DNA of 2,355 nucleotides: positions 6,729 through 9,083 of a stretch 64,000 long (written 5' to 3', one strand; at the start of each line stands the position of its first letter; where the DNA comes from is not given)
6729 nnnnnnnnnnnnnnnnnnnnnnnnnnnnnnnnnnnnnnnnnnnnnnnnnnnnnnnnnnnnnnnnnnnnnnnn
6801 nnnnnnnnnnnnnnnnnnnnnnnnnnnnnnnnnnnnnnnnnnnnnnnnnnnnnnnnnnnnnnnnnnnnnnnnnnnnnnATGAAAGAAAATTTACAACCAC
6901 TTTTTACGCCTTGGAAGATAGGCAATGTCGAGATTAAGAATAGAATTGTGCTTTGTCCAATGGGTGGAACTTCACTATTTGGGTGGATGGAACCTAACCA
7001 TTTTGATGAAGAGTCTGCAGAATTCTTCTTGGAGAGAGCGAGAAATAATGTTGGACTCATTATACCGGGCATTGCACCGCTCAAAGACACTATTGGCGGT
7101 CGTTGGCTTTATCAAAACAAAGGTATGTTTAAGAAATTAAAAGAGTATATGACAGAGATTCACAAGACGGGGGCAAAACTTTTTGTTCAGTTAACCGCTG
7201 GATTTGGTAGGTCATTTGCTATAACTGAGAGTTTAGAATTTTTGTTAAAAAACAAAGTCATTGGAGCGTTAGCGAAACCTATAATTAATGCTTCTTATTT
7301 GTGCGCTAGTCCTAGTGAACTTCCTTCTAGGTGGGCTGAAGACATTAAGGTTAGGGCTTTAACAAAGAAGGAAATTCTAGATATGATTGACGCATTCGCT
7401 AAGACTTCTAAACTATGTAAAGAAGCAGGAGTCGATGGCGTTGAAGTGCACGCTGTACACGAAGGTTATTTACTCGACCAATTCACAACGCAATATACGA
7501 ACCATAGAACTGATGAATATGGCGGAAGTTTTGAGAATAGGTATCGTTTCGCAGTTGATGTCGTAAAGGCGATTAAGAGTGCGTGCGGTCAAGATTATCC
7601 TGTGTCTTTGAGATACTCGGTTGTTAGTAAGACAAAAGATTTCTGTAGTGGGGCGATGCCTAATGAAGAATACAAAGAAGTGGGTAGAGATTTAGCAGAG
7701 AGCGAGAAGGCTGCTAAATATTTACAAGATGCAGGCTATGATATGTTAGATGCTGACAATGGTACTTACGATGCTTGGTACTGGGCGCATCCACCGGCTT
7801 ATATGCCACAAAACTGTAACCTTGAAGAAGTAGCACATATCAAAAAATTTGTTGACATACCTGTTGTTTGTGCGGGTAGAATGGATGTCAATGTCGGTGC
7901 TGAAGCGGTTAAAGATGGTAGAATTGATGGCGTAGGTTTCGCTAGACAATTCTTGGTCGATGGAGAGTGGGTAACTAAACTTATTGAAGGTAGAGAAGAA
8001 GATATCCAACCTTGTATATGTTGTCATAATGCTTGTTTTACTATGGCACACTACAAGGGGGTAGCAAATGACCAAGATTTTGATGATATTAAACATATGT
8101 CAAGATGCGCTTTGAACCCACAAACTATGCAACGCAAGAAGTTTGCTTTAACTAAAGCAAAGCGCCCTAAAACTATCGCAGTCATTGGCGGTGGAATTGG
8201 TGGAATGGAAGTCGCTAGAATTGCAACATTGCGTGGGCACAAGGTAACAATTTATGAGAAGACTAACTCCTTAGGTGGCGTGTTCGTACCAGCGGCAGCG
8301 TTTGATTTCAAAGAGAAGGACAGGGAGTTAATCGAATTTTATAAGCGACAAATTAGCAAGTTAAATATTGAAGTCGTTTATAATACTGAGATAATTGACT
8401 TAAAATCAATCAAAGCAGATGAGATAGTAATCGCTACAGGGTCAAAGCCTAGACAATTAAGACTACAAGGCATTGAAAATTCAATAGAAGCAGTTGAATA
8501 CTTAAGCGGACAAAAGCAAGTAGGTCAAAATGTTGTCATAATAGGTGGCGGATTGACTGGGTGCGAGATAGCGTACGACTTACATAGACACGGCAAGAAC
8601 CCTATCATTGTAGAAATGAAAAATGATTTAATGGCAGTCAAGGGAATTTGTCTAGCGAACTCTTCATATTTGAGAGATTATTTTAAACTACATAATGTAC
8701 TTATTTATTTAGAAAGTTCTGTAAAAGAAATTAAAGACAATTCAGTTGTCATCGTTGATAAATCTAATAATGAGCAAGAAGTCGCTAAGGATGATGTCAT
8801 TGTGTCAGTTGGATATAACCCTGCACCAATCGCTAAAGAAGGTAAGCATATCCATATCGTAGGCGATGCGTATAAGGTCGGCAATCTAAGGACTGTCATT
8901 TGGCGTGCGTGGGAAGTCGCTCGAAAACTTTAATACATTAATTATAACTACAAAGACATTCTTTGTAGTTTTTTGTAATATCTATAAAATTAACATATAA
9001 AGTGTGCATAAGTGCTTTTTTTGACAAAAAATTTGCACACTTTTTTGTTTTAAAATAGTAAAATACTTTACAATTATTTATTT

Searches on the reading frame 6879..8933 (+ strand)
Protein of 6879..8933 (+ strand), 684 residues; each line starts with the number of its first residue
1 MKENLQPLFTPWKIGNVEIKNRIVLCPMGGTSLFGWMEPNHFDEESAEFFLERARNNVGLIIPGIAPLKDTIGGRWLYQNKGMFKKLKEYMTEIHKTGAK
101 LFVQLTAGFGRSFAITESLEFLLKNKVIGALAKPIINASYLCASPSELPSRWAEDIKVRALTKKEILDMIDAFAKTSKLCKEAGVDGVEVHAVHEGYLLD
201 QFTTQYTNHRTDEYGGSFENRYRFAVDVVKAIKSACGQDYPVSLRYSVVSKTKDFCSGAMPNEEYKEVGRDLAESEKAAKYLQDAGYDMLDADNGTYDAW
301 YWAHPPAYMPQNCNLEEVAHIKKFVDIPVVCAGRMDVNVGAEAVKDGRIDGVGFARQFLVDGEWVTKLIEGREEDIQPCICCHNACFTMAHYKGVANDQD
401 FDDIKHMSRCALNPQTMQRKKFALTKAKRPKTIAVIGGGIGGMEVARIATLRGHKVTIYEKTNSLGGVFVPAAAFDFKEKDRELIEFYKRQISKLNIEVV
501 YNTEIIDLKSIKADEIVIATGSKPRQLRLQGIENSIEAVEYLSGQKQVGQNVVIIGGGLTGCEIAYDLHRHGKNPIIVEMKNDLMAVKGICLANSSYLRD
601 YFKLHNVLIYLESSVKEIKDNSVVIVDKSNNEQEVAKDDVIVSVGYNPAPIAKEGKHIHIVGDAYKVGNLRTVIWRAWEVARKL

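Call 12: find_encoding_contigs(protein=window:6879-8933:+, flank=4000, max_places=8)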
Protein window:6879-8933:+ (684 aa): no gene with exactly this product is on record in the collection.

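Call 22: search_protein_families(library=pfam, proteins=[window:6879-8933:+])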
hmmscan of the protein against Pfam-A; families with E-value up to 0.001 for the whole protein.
window:6879-8933:+ (684 aa): 13 families
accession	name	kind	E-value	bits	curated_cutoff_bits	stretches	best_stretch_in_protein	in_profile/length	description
PF00724.26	Oxidored_FMN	-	5e-59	200.7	27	1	8-374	2-341/342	NADH:flavin oxidoreductase / NADH oxidase family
PF07992.20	Pyr_redox_2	-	3.6e-37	128.8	26.1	2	432-652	2-243/291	Pyridine nucleotide-disulphide oxidoreductase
PF00070.33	Pyr_redox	-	1.9e-17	64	22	2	551-623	1-71/82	Pyridine nucleotide-disulphide oxidoreductase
PF13738.12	Pyr_redox_3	-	7.6e-16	58.7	30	1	509-648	121-269/305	Pyridine nucleotide-disulphide oxidoreductase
PF01266.30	DAO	-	5.3e-13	49.7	27.9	1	552-582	2-32/353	FAD dependent oxidoreductase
PF13450.12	NAD_binding_8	-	8.8e-12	45.6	21.9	1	435-467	1-33/68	NAD(P)-binding Rossmann-like domain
PF13434.12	Lys_Orn_oxgnase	-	6.1e-08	32.6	21.3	1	498-580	133-216/339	L-lysine 6-monooxygenase/L-ornithine 5-monooxygenase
PF12831.13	FAD_oxidored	-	2.8e-07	30.6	27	1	433-474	2-43/416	FAD dependent oxidoreductase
PF00890.30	FAD_binding_2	-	6.7e-07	29.3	20.4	0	552-581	2-31/414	FAD binding domain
PF03486.20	HI0933_like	-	5.7e-06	26.4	50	0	432-466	2-36/244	HI0933-like protein Rossmann domain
PF01134.28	GIDA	-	1.7e-05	24.5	22.1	0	551-586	1-36/391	Glucose inhibited division protein A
PF01262.27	AlaDh_PNT_C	-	0.00074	19.4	23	0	422-462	18-60/214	Alanine dehydrogenase/PNT, C-terminal domain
PF00743.25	FMO-like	-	0.00077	18.5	22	0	431-469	2-40/532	Flavin-binding monooxygenase-like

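Call 30: find_homologous_proteins(query=window:6879-8933:+, max_evalue=1e-100)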
Query window:6879-8933:+ (684 aa): 8000 proteins with E <= 1e-100 among 8000 candidates; the best 120 are listed.
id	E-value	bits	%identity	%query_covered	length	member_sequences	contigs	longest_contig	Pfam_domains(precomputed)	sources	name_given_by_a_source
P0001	0.0e+0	1579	100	100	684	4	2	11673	PF01266.31,PF13434.13,PF00724.27,PF13450.13,PF00890.31,PF07992.21,PF00070.34,PF13738.13,PF03486.21,PF01134.29,PF12831.14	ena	-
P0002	0.0e+0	1342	83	100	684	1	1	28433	PF00724.27,PF13450.13,PF07992.21,PF00070.34,PF03486.21,PF01134.29,PF12831.14,PF01266.31,PF13434.13,PF00890.31,PF06690.18,PF13738.13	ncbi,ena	-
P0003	0.0e+0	1325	82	100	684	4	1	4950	PF01266.31,PF13434.13,PF00724.27,PF13450.13,PF00890.31,PF07992.21,PF00070.34,PF13738.13,PF03486.21,PF01134.29,PF12831.14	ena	-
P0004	0.0e+0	1263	79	100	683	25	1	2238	PF01266.31,PF13434.13,PF00724.27,PF13450.13,PF00890.31,PF07992.21,PF00070.34,PF13738.13,PF12831.14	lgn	-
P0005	0.0e+0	1244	77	100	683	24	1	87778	PF00724.27,PF13450.13,PF07992.21,PF00070.34,PF03486.21,PF01134.29,PF12831.14,PF01266.31,PF00890.31,PF13738.13,PF01262.28,PF02737.25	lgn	-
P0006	0.0e+0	1244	77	100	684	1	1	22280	PF01266.31,PF13434.13,PF00724.27,PF13450.13,PF07992.21,PF00070.34,PF13738.13,PF03486.21,PF12831.14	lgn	-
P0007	0.0e+0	1244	77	100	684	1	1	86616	PF01266.31,PF13434.13,PF00724.27,PF13450.13,PF07992.21,PF00070.34,PF13738.13,PF03486.21,PF12831.14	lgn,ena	-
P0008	0.0e+0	1244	77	100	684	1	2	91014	PF01266.31,PF13434.13,PF00724.27,PF13450.13,PF07992.21,PF00070.34,PF13738.13,PF03486.21,PF12831.14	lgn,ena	-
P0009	0.0e+0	1243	77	100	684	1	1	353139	PF01266.31,PF13434.13,PF00724.27,PF13450.13,PF07992.21,PF00070.34,PF13738.13,PF03486.21,PF12831.14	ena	-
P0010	0.0e+0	1243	77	100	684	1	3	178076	PF01266.31,PF13434.13,PF00724.27,PF13450.13,PF07992.21,PF00070.34,PF13738.13,PF03486.21,PF12831.14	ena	-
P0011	0.0e+0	1243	77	100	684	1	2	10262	PF01266.31,PF13434.13,PF00724.27,PF13450.13,PF07992.21,PF00070.34,PF13738.13,PF03486.21,PF12831.14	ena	-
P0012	0.0e+0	1243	77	100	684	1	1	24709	PF01266.31,PF13434.13,PF00724.27,PF13450.13,PF07992.21,PF00070.34,PF13738.13,PF03486.21,PF12831.14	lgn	-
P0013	0.0e+0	1243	77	100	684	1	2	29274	PF01266.31,PF13434.13,PF00724.27,PF13450.13,PF07992.21,PF00070.34,PF13738.13,PF03486.21,PF12831.14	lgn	-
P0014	0.0e+0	1241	77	100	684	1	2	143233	PF01266.31,PF13434.13,PF00724.27,PF13450.13,PF07992.21,PF00070.34,PF13738.13,PF03486.21,PF12831.14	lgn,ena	-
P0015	0.0e+0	1241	76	100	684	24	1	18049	PF01266.31,PF13434.13,PF00724.27,PF13450.13,PF00890.31,PF07992.21,PF00070.34,PF13738.13,PF03486.21,PF01134.29,PF12831.14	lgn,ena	-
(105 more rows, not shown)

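Call 31: find_encoding_contigs(protein=P0001, flank=6000, max_places=6)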
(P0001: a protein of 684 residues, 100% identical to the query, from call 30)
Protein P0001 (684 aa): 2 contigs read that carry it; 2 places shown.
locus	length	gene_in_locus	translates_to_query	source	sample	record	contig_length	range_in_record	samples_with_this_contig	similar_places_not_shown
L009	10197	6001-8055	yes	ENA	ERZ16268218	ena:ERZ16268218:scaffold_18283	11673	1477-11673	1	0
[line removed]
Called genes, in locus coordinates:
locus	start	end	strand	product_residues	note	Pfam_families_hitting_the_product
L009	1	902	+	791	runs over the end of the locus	?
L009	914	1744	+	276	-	-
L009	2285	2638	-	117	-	PF04298:Zn_peptidase_2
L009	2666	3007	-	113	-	PF04298:Zn_peptidase_2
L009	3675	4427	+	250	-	PF04298:Zn_peptidase_2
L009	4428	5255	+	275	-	PF09851:SHOCT (weak)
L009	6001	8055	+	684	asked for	PF00724:Oxidored_FMN, PF12831:FAD_oxidored (faint), PF07992:Pyr_redox_2 (weak), PF07992:Pyr_redox_2, PF13450:NAD_binding_8 (weak), PF13738:Pyr_redox_3, PF13434:Lys_Orn_oxgnase (weak), PF00070:Pyr_redox, +4 more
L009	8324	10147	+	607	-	PF00664:ABC_membrane, PF00005:ABC_tran, PF02463:SMC_N (weak)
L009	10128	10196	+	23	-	?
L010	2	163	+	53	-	?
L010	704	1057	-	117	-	PF04298:Zn_peptidase_2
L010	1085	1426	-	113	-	PF04298:Zn_peptidase_2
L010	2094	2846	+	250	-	PF04298:Zn_peptidase_2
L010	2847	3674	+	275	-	PF09851:SHOCT (weak)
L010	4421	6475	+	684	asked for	PF00724:Oxidored_FMN, PF12831:FAD_oxidored (faint), PF07992:Pyr_redox_2 (weak), PF07992:Pyr_redox_2, PF13450:NAD_binding_8 (weak), PF13738:Pyr_redox_3, PF13434:Lys_Orn_oxgnase (weak), PF00070:Pyr_redox, +4 more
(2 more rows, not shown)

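Call 32: find_encoding_contigs(protein=P0003, flank=6000, max_places=4)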
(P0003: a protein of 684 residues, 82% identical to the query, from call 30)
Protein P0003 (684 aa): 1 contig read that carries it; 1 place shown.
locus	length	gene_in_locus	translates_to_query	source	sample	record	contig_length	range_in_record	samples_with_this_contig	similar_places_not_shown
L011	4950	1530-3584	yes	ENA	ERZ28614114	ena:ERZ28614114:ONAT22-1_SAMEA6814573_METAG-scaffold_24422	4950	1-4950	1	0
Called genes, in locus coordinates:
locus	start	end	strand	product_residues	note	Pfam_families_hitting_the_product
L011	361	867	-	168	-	PF04070:DUF378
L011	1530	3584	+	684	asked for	PF00724:Oxidored_FMN, PF12831:FAD_oxidored (faint), PF07992:Pyr_redox_2, PF13434:Lys_Orn_oxgnase (faint), PF07992:Pyr_redox_2, PF13450:NAD_binding_8 (weak), PF13738:Pyr_redox_3, PF00070:Pyr_redox, +4 more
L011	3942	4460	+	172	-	PF00466:Ribosomal_L10, PF27436:RL10_C (weak)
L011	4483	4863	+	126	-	PF16320:Ribosomal_L12_N, PF00542:Ribosomal_L12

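Call 33: find_encoding_contigs(protein=P0005, flank=6000, max_places=3)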
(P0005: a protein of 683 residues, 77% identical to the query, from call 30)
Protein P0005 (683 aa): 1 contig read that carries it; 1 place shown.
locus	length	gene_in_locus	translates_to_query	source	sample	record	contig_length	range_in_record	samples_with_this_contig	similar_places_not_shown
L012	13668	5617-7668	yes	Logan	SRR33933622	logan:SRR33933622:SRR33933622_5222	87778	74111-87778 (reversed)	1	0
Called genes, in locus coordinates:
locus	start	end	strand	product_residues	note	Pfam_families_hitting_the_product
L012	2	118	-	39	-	?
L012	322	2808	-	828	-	PF00403:HMA, PF00122:E1-E2_ATPase, PF00702:Hydrolase, PF00403:HMA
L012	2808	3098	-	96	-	PF02583:Trns_repr_metal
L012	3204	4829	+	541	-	PF01266:DAO (faint), PF03486:HI0933_like (faint), PF07992:Pyr_redox_2, PF13450:NAD_binding_8 (faint), PF13738:Pyr_redox_3, PF00070:Pyr_redox, PF02852:Pyr_redox_dim, PF00581:Rhodanese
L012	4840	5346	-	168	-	PF02559:CarD_TRCF_RID (weak)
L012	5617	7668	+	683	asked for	PF00724:Oxidored_FMN, PF07992:Pyr_redox_2, PF00070:Pyr_redox (weak), PF07992:Pyr_redox_2, PF12831:FAD_oxidored (weak), PF13450:NAD_binding_8 (weak), PF13738:Pyr_redox_3, PF00070:Pyr_redox, +6 more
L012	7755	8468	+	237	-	PF01975:SurE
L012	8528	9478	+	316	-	PF00056:Ldh_1_N, PF02866:Ldh_1_C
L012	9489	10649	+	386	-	PF12725:DUF3810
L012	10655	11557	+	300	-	PF20434:BD-FAE, PF07859:Abhydrolase_3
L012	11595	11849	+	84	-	PF00550:PP-binding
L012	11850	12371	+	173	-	PF00293:NUDIX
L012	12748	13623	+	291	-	PF02086:MethyltransfD12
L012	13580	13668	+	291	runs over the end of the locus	PF01555:N6_N4_Mtase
